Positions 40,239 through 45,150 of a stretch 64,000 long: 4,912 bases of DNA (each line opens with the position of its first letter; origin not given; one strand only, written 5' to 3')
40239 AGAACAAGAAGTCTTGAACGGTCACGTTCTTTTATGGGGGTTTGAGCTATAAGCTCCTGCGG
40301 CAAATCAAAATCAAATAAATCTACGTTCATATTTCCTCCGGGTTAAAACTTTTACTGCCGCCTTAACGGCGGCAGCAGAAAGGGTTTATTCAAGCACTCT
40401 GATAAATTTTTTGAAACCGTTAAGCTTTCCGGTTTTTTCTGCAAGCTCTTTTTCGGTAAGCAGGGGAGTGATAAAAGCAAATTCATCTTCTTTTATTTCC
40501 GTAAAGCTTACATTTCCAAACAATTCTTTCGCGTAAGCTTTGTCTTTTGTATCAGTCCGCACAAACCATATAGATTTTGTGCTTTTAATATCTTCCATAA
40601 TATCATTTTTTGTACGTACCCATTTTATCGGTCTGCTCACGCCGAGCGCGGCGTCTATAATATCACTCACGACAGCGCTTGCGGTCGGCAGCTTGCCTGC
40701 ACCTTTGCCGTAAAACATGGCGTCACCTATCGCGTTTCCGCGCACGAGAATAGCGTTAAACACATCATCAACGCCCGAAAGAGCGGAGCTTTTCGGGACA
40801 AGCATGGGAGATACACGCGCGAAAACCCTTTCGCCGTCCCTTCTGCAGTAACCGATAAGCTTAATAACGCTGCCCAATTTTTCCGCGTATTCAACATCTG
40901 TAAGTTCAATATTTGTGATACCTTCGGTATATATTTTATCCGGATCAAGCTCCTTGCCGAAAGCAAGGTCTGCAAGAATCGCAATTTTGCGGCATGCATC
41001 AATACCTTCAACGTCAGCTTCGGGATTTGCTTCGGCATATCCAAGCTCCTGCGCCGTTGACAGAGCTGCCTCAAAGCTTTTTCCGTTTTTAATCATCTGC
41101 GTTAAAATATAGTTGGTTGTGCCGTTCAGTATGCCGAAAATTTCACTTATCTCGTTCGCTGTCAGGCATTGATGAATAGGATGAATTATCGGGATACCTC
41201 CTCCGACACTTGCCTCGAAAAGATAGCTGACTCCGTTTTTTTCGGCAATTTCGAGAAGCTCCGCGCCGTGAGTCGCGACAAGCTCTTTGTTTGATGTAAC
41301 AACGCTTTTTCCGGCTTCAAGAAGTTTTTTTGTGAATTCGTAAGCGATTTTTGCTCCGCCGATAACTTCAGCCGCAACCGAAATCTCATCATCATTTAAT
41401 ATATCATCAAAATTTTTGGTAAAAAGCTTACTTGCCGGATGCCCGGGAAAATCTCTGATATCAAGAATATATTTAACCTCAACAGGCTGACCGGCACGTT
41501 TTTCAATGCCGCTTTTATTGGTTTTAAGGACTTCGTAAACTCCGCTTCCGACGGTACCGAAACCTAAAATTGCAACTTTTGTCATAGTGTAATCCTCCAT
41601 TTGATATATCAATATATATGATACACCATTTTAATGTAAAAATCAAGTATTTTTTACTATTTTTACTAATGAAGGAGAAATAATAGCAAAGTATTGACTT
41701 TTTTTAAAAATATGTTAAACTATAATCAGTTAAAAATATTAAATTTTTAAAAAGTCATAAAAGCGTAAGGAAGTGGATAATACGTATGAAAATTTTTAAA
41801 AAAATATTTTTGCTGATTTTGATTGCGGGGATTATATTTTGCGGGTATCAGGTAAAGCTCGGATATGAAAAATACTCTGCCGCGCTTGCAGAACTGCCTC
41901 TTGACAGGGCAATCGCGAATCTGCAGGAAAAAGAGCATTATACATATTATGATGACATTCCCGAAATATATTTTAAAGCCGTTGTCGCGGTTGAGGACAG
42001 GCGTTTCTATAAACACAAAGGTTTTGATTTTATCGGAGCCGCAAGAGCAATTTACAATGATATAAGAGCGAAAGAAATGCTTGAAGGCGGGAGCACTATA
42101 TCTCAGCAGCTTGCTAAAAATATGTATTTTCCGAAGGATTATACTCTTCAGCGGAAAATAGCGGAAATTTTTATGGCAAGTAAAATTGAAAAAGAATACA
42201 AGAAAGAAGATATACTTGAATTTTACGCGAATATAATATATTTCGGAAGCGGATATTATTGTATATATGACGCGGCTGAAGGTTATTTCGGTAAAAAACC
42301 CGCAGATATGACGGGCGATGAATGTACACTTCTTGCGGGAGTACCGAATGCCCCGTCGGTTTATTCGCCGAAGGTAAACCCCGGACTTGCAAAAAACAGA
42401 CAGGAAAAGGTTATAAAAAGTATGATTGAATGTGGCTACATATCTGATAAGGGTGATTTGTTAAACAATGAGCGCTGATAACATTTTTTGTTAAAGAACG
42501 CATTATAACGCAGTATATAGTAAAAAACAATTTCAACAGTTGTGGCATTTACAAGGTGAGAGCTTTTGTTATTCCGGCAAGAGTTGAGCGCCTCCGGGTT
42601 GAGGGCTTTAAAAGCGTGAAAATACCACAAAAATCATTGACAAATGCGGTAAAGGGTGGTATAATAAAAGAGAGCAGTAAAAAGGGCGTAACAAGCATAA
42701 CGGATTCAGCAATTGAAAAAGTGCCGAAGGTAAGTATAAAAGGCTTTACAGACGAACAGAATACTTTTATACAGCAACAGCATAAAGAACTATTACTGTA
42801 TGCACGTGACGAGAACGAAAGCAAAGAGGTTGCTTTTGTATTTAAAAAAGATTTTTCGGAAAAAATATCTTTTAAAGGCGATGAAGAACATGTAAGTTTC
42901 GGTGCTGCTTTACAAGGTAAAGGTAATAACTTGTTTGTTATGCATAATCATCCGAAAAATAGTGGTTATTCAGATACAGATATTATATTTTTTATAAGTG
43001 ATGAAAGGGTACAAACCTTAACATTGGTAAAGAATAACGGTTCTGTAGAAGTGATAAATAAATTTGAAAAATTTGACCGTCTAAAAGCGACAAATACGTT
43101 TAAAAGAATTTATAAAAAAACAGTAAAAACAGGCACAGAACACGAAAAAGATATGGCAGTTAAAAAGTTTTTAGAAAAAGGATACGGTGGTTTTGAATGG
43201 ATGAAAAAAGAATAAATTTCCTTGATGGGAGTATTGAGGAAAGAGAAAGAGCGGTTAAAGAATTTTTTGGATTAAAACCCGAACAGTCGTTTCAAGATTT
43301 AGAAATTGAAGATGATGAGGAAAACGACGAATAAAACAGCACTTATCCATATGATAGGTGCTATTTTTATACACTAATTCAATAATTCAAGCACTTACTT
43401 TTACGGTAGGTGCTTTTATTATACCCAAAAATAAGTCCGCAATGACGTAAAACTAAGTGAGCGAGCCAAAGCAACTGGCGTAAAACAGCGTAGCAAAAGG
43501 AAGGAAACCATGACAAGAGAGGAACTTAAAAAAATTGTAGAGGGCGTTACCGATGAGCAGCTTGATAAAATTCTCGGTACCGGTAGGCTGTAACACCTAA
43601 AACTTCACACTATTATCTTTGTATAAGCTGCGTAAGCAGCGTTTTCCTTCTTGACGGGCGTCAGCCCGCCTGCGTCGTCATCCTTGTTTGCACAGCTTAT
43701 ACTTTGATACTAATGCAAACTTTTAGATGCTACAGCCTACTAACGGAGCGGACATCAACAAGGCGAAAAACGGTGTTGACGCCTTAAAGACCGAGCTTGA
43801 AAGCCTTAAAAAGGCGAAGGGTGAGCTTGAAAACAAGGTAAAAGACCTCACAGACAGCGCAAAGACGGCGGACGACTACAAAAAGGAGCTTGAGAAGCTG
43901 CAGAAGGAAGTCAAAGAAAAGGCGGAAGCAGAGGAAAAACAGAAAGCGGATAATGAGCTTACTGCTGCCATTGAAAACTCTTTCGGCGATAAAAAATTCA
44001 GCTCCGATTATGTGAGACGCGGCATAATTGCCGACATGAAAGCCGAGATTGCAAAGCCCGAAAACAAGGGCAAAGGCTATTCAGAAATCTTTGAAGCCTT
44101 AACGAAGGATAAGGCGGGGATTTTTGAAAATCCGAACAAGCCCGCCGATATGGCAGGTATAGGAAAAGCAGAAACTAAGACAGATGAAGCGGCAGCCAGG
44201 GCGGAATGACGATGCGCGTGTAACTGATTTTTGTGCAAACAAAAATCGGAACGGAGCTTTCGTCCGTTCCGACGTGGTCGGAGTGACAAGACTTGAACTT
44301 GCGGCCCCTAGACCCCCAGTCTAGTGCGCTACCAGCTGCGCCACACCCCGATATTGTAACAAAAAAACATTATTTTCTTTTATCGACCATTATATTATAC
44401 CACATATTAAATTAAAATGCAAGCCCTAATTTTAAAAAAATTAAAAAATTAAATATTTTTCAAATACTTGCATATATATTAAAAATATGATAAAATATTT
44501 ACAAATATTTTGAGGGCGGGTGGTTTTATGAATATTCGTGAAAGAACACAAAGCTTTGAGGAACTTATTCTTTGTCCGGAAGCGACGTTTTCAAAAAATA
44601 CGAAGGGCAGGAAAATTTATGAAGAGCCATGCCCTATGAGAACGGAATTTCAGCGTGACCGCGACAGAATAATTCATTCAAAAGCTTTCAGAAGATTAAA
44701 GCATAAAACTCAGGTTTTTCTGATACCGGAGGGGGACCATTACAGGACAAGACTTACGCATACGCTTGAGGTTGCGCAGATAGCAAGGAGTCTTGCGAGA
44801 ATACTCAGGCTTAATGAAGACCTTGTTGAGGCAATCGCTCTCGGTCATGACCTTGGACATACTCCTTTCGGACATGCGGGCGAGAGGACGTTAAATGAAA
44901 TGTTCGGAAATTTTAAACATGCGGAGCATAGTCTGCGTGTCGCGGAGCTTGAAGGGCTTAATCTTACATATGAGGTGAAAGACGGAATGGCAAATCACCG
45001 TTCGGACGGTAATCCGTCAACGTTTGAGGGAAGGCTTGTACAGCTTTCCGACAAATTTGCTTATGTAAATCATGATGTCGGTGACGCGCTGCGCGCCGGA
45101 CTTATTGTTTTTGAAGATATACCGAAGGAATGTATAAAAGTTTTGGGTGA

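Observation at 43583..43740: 152-bp MITE with TA flanks splits the phage scaffold gene, and its removal restores the frame exactly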

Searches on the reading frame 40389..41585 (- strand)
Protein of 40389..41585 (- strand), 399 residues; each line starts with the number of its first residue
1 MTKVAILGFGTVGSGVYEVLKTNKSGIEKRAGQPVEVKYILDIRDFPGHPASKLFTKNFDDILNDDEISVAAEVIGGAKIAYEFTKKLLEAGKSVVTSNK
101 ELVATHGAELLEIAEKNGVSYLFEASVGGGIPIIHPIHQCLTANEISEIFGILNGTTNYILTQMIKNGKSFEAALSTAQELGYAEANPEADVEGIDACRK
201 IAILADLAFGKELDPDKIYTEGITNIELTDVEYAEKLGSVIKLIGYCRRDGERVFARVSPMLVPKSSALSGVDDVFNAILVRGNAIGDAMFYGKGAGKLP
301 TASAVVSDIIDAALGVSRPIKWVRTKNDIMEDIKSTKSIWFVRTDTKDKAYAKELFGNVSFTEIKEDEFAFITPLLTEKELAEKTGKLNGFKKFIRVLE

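Call 46: list_cluster_members(proteins=[window:40389-41585:-, window:44528-45511:+])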
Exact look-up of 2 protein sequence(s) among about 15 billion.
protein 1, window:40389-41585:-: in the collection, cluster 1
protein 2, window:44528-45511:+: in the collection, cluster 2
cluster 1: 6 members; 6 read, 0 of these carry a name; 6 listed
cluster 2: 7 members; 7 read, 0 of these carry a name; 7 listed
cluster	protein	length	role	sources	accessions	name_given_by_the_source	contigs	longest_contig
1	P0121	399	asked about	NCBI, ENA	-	-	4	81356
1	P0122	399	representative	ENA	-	-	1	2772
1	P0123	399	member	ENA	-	-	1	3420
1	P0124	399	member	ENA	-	-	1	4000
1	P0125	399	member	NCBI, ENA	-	-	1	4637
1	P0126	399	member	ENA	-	-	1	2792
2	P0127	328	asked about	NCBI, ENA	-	-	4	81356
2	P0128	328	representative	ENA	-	-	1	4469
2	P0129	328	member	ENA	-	-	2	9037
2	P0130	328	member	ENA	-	-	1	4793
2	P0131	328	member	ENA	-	-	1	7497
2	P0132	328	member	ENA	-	-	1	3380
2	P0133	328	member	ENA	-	-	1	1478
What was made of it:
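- Tried and rejected: No names are attached (call 46).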

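Call 55: find_encoding_contigs(protein=P0131, flank=5000, max_places=3)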
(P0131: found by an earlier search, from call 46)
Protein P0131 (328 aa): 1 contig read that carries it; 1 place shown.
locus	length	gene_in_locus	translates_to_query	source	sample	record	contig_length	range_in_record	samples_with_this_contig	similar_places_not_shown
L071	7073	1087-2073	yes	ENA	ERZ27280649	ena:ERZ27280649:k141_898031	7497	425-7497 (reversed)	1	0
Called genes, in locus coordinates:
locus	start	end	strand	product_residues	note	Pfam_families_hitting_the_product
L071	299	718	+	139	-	-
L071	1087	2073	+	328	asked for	PF01966:HD, PF13286:HD_assoc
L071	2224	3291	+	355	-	PF01408:GFO_IDH_MocA, PF03447:NAD_binding_3, PF22725:GFO_IDH_MocA_C3, PF02894:GFO_IDH_MocA_C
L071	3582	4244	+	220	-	PF12822:ECF_trnsprt (faint), PF09515:Thia_YuaJ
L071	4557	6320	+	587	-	PF07973:tRNA_SAD, PF00587:tRNA-synt_2b, PF03129:HGTP_anticodon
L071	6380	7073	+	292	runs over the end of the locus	PF00248:Aldo_ket_red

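Call 69: find_encoding_contigs(protein=P0130, flank=5000, max_places=3)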
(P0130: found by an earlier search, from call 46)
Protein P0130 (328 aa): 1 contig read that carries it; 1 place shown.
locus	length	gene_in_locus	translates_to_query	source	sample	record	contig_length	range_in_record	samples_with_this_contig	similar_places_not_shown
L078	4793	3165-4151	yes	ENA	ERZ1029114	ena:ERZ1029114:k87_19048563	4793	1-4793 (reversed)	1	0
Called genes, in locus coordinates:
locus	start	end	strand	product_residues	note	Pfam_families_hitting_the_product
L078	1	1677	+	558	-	?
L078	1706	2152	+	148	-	PF05105:Phage_holin_4_1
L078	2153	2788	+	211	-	PF01510:Amidase_2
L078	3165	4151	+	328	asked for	PF01966:HD, PF13286:HD_assoc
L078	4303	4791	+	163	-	?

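Call 70: find_encoding_contigs(protein=P0128, flank=5000, max_places=3)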
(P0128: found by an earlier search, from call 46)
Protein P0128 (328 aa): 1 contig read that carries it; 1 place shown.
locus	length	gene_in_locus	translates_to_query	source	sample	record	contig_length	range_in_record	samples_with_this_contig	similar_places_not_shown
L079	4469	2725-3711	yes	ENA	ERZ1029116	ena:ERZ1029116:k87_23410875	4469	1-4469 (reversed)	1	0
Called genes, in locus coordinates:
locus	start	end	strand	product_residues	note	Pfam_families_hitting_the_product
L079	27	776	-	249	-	PF14512:TM1586_NiRdase, PF00881:Nitroreductase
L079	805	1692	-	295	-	PF23023:Anti-Pycsar_Apyc1 (weak), PF12706:Lactamase_B_2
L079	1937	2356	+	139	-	-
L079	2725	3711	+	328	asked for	PF01966:HD, PF13286:HD_assoc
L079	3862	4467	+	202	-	?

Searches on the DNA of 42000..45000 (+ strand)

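Call 8: search_rna_families(source=window, start=42000, end=45000, threshold=evalue, max_evalue=10)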
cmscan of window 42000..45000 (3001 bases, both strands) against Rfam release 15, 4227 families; matches with E-value up to 10: 5.
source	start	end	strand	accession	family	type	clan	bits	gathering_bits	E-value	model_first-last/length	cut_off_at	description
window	44278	44350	-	RF00005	tRNA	Gene; tRNA;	CL00001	61.1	29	4e-12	1-71/71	no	tRNA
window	43434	43492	+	RF03003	GP20-b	Cis-reg;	-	37.4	36.2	7e-06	1-62/62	no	GP20-b RNA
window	43338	43425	+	RF04312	trpB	Cis-reg;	-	26.1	59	1.1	1-107/107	no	trpB ncRNA motif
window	43306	43383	+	RF01288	snoR31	Gene; snRNA; snoRNA; CD-box;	-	20.9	44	4.4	1-93/93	no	Small nucleolar RNA snoR31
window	44182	44229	+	RF01141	sR18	Gene; snRNA; snoRNA; CD-box;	-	17.8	45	0.76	1-56/56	no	Small nucleolar RNA sR18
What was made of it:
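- On Self-splicing intron or known structured RNA: An Rfam scan of 42000-45000 at E up to 10 finds only the tRNA, the GP20-b motif and noise, with nothing over 43583-43740 (call 8).
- There is no Rfam match in 42000-45000, even at E up to 10 (call 8). No group I or group II intron or other Rfam family matches (call 8).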

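Call 11: search_dna_similar(query=window:43583-43740:+, collection=phages, mode=distant, max_evalue=1)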
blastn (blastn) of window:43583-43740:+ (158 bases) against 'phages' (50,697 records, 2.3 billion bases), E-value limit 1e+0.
Records with a match: 2; places in all: 2; records where one place covers at least 80% of the query: 0.
Best place of each record, by identity: 80-90% 2.
By first word of the organism name: Xanthomonas 2.
By host as written in the record: Xanthomonas translucens pv. translucens (DSM 18974) 2.
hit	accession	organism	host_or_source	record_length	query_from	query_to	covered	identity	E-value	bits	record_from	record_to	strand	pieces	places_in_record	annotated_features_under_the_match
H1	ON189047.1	Xanthomonas phage Mallos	Xanthomonas translucens pv. translucens ...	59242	36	64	18%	89.7%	5e-1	40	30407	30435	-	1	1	hypothetical protein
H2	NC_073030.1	Xanthomonas phage Mallos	Xanthomonas translucens pv. translucens ...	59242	36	64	18%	89.7%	5e-1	40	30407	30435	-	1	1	hypothetical protein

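Call 19: search_dna_similar(query=window:43583-43740:+, collection=plasmids, mode=distant, max_evalue=1)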
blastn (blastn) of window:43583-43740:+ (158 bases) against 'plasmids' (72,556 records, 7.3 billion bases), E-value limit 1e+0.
Records with a match: 1; places in all: 1; records where one place covers at least 80% of the query: 0.
Best place of each record, by identity: 80-90% 1.
By first word of the organism name: Haloarcula 1.
By predicted mobility (MOB-suite, as given by PLSDB): non-mobilizable 1.
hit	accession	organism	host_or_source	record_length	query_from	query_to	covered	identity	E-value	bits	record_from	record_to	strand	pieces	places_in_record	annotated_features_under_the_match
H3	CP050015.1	Haloarcula sp. JP-L23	-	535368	63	96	22%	88.2%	4e-2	45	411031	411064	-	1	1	mandelate racemase/muconate lactonizing enzyme family protein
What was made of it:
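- Tried and rejected: Other copies in phage and plasmid collections. blastn against GenBank phages and PLSDB plasmids gave only chance hits of 29-34 nt (calls 11, 19).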

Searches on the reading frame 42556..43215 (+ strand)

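Call 9: search_protein_families(library=pfam, proteins=[window:42556-43215:+], max_evalue=0.1)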
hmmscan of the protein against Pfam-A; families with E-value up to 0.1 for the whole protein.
window:42556-43215:+ (219 aa): 0 families

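Call 10: search_protein_families(library=phrogs, proteins=[window:42556-43215:+], max_evalue=0.1)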
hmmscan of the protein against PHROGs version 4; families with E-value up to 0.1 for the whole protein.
window:42556-43215:+ (219 aa): 1 family
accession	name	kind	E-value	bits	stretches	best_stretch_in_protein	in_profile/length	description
phrog_10686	-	unknown function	0.098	14.2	0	129-177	42-89/95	-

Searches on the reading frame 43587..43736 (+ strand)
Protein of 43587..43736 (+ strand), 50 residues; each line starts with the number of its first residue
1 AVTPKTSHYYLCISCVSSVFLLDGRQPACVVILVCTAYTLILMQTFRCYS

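Call 42: find_homologous_proteins(query=window:43587-43736:+, max_evalue=0.01)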
Query window:43587-43736:+: no candidate shares three 5-residue words with the query. No homologue found.
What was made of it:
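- Closest known: RPE. Different: A protein search with the open-frame peptide found no gene product containing it (call 42).
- Tried and rejected: No candidate was found (call 42).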

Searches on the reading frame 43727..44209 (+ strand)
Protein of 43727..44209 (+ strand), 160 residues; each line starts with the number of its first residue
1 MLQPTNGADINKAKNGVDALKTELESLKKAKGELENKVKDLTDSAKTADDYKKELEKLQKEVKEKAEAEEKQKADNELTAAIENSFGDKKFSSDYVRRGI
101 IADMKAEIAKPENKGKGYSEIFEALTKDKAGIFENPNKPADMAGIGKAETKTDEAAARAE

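Call 41: find_encoding_contigs(protein=window:43727-44209:+, flank=8000, max_places=8)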
Protein window:43727-44209:+ (160 aa): 3 contigs read that carry it; 3 places shown.
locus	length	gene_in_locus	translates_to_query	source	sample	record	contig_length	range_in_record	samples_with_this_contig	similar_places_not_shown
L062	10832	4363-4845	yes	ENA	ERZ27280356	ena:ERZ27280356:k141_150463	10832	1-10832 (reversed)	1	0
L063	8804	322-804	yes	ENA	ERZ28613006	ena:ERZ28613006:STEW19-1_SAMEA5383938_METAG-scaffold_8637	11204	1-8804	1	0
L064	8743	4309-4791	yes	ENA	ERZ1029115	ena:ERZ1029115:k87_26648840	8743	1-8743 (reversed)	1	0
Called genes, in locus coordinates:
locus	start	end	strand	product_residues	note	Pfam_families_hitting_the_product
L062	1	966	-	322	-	?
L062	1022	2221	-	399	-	PF03447:NAD_binding_3, PF00742:Homoserine_dh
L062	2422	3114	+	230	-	PF00912:Transgly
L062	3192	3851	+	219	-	-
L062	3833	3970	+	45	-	-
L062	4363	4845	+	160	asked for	PF06810:Phage_scaffold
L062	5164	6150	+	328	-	PF01966:HD, PF13286:HD_assoc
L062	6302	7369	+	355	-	PF01408:GFO_IDH_MocA, PF03447:NAD_binding_3, PF22725:GFO_IDH_MocA_C3, PF02894:GFO_IDH_MocA_C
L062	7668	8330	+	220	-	PF09515:Thia_YuaJ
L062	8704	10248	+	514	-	PF00474:SSF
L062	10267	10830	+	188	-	?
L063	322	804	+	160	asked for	PF06810:Phage_scaffold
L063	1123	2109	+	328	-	PF01966:HD, PF13286:HD_assoc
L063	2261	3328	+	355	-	PF01408:GFO_IDH_MocA, PF03447:NAD_binding_3, PF22725:GFO_IDH_MocA_C3, PF02894:GFO_IDH_MocA_C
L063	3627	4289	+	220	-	PF09515:Thia_YuaJ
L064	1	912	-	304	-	?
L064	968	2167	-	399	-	PF03447:NAD_binding_3, PF00742:Homoserine_dh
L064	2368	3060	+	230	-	PF00912:Transgly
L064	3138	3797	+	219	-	-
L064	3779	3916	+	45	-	-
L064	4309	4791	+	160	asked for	PF06810:Phage_scaffold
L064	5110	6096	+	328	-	PF01966:HD, PF13286:HD_assoc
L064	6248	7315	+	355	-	PF01408:GFO_IDH_MocA, PF03447:NAD_binding_3, PF22725:GFO_IDH_MocA_C3, PF02894:GFO_IDH_MocA_C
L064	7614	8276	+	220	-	PF09515:Thia_YuaJ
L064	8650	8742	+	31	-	?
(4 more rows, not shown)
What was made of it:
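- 43727..44209 (+): C-terminal scaffold ORF, 160 aa. Its first 4 codons (MLQP) come from the MITE TIR. Its last few codons diverge from the homologues, so the gene is truncated at the 3' end at about 44203. The same ORF is present in three other assemblies (call 41).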
